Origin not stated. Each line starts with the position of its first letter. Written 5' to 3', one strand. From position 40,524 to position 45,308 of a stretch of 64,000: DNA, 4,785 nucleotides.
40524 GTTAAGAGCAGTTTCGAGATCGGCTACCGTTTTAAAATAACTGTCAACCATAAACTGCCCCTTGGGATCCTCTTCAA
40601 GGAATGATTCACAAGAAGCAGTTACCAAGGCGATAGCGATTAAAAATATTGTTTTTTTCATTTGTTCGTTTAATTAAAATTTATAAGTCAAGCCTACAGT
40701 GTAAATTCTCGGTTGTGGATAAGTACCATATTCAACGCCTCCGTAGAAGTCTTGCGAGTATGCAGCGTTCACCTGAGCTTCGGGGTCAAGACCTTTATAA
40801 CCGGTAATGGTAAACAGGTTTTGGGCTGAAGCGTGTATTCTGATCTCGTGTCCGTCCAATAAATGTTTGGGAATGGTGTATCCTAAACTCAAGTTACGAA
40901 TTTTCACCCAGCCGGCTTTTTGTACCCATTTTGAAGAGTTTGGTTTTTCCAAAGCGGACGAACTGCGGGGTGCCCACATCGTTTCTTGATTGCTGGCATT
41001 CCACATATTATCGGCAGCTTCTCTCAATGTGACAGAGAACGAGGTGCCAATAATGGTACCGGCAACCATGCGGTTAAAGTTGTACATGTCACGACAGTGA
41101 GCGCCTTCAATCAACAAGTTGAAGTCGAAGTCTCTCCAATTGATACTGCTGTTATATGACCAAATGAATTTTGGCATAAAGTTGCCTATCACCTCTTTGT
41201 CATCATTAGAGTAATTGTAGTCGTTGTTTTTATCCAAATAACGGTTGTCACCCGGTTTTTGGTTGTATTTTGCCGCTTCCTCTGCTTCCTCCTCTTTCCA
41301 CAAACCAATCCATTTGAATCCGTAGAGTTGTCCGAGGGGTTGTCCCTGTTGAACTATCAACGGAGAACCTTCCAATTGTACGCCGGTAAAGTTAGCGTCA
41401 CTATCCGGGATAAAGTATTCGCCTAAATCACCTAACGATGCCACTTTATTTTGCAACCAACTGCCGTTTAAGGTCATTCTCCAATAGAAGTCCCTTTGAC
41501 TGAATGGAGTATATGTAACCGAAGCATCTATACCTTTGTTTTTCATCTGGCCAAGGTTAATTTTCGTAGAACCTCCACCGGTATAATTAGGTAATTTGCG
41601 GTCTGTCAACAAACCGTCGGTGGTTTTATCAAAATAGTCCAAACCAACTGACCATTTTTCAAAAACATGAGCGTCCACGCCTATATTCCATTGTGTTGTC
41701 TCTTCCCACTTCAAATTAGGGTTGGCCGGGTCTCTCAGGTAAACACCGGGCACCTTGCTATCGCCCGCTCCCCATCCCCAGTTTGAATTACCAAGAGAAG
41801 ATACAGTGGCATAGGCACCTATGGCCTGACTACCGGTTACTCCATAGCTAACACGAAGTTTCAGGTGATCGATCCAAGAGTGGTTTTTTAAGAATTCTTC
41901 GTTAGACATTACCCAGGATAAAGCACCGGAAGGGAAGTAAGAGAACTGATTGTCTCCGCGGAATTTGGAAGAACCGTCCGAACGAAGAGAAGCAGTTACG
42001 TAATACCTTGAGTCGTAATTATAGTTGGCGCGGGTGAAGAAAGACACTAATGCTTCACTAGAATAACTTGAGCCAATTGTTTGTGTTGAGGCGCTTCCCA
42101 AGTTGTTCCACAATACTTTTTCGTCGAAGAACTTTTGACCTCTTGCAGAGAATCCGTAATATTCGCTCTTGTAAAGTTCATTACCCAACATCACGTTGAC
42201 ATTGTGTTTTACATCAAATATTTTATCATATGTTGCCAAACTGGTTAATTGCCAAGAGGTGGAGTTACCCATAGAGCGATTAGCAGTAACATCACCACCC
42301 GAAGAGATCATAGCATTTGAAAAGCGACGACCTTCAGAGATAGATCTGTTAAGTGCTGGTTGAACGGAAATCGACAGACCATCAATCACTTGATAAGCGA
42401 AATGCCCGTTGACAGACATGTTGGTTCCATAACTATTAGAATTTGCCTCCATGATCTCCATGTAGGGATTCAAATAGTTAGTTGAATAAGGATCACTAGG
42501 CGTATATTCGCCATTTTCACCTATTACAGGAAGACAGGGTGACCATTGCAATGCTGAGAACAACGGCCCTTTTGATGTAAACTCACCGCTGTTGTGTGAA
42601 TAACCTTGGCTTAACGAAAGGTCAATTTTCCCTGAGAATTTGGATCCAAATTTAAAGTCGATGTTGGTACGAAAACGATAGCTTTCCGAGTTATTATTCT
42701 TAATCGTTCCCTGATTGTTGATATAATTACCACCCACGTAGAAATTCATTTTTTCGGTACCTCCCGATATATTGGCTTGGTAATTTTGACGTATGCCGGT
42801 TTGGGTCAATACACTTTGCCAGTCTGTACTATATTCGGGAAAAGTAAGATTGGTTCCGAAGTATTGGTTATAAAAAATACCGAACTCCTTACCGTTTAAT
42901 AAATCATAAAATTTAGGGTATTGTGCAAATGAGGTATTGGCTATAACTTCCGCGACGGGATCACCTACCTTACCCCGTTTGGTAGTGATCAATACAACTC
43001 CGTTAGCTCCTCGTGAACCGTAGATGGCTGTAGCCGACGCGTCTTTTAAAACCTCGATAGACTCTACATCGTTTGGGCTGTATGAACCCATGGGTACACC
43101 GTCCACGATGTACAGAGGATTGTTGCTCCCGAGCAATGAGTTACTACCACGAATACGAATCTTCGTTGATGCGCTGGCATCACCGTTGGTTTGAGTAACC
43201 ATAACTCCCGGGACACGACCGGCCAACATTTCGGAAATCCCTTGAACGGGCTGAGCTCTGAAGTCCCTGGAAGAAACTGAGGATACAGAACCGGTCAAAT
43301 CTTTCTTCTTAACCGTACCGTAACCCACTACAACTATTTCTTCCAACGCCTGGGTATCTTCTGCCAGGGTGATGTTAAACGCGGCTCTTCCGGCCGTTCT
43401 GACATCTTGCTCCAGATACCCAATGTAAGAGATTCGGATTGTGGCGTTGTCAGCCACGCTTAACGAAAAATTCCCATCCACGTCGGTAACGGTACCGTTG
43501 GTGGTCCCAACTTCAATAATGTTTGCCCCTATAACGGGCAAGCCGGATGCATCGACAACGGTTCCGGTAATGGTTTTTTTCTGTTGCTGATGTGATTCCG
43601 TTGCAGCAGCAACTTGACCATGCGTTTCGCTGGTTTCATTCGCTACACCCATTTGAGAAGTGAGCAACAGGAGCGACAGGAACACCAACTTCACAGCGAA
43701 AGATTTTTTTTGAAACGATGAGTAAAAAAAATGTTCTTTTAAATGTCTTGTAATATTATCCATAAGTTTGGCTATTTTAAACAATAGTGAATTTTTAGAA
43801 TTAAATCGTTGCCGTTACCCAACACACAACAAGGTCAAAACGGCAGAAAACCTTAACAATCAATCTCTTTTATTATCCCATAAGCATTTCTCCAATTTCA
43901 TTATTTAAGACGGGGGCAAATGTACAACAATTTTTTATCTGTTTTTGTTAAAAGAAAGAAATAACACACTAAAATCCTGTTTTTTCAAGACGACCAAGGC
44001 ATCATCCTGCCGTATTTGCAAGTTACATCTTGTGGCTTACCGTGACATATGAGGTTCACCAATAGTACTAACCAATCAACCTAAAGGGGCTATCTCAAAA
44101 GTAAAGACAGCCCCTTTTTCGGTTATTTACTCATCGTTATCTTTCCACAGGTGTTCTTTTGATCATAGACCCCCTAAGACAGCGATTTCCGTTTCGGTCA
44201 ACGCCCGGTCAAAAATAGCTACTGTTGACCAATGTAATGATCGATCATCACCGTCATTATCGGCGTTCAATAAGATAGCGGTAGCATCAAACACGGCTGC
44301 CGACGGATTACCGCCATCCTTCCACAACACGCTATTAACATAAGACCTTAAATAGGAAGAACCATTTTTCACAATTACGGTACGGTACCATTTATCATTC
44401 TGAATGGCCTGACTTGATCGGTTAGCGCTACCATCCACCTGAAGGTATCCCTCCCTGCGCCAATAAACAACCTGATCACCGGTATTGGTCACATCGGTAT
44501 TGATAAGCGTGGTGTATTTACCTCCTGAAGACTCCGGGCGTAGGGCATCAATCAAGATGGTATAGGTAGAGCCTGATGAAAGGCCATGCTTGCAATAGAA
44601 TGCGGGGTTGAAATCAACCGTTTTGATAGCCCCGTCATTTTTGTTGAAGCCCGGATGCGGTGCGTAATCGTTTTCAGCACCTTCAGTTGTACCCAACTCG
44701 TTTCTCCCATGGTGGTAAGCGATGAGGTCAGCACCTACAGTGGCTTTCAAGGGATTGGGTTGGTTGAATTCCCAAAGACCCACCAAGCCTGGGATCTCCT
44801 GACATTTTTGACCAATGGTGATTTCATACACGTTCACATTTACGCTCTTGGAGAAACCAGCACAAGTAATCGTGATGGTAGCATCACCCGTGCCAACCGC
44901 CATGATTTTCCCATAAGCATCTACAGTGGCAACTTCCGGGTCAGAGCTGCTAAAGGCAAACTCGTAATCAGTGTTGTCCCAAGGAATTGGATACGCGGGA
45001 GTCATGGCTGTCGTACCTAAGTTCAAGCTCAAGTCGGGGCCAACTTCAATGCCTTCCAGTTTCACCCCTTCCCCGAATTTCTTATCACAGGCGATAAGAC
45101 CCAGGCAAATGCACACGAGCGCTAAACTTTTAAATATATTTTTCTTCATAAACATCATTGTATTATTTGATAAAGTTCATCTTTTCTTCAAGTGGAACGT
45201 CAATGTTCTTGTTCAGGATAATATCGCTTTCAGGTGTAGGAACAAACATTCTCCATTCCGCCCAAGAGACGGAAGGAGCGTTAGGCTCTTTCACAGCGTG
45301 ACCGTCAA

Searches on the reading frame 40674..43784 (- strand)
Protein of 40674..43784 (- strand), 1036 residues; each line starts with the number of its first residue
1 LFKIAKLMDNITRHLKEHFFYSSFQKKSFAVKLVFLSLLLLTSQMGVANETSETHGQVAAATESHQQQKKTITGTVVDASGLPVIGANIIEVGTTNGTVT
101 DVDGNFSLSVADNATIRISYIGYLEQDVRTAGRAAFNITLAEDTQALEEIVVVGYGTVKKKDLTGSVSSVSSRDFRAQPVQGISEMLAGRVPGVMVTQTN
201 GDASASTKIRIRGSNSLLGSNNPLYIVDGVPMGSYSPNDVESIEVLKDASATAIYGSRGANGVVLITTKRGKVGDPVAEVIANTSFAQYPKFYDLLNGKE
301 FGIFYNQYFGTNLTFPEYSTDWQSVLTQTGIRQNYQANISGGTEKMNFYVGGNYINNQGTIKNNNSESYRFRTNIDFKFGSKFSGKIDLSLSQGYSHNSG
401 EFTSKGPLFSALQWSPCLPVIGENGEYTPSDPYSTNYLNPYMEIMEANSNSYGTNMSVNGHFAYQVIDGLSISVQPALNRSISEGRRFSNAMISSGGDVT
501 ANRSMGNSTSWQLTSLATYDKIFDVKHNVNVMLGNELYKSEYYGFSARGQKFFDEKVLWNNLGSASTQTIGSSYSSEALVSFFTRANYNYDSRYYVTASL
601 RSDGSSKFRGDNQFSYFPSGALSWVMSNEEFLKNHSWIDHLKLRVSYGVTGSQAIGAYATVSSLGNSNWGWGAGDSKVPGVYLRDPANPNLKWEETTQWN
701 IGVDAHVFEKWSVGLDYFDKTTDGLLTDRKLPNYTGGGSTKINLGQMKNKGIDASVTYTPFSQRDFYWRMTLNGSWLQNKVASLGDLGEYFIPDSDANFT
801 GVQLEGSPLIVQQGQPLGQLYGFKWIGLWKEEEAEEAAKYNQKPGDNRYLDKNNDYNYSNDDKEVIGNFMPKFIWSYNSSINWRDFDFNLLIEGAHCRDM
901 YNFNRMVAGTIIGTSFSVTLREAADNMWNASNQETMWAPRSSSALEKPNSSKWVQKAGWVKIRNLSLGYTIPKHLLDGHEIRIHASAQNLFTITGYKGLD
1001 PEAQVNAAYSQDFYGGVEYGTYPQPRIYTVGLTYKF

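Call 16: search_protein_families(library=pfam, proteins=[window:40674-43784:-], max_evalue=0.001)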
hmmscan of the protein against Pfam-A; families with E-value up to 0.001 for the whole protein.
window:40674-43784:- (1036 aa): 5 families
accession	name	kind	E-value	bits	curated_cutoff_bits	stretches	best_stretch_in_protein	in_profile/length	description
PF07715.20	Plug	-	3.2e-20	73.1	23.9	1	159-263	1-107/107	TonB-dependent Receptor Plug Domain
PF00593.30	TonB_dep_Rec_b-barrel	-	7.9e-19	69.3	27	1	329-856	13-407/436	TonB dependent receptor-like, beta-barrel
PF13715.12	CarbopepD_reg_2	-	3.4e-17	62.7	32.2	1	72-152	1-88/88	CarboxypepD_reg-like domain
PF13620.12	CarboxypepD_reg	-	1.6e-10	41.6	32.3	1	71-129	1-65/82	Carboxypeptidase regulatory-like domain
PF15976.11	CooC_C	-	0.00016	22.1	29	1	56-114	4-59/93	CS1-pili formation C-terminal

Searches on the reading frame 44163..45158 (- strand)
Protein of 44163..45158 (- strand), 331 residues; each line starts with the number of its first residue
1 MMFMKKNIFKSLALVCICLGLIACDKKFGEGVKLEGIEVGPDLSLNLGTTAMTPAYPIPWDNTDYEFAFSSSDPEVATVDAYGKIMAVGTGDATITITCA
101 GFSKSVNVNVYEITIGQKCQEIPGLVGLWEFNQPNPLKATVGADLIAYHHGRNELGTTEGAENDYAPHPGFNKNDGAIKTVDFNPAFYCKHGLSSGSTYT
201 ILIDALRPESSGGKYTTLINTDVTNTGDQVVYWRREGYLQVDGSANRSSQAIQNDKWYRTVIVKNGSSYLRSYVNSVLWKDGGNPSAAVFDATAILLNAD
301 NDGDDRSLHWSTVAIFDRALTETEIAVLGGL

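Call 16: search_protein_families(library=pfam, proteins=[window:44163-45158:-], max_evalue=0.001)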
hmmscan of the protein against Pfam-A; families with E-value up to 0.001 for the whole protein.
window:44163-45158:- (331 aa): 2 families
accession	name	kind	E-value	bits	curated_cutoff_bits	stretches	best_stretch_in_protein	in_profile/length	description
PF02368.24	Big_2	-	4.3e-08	33.4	22.8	1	38-99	6-68/79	Bacterial Ig-like domain (group 2)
PF13385.13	Laminin_G_3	-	5.9e-06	26.9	27.6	1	205-326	39-151/151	Concanavalin A-like lectin/glucanases superfamily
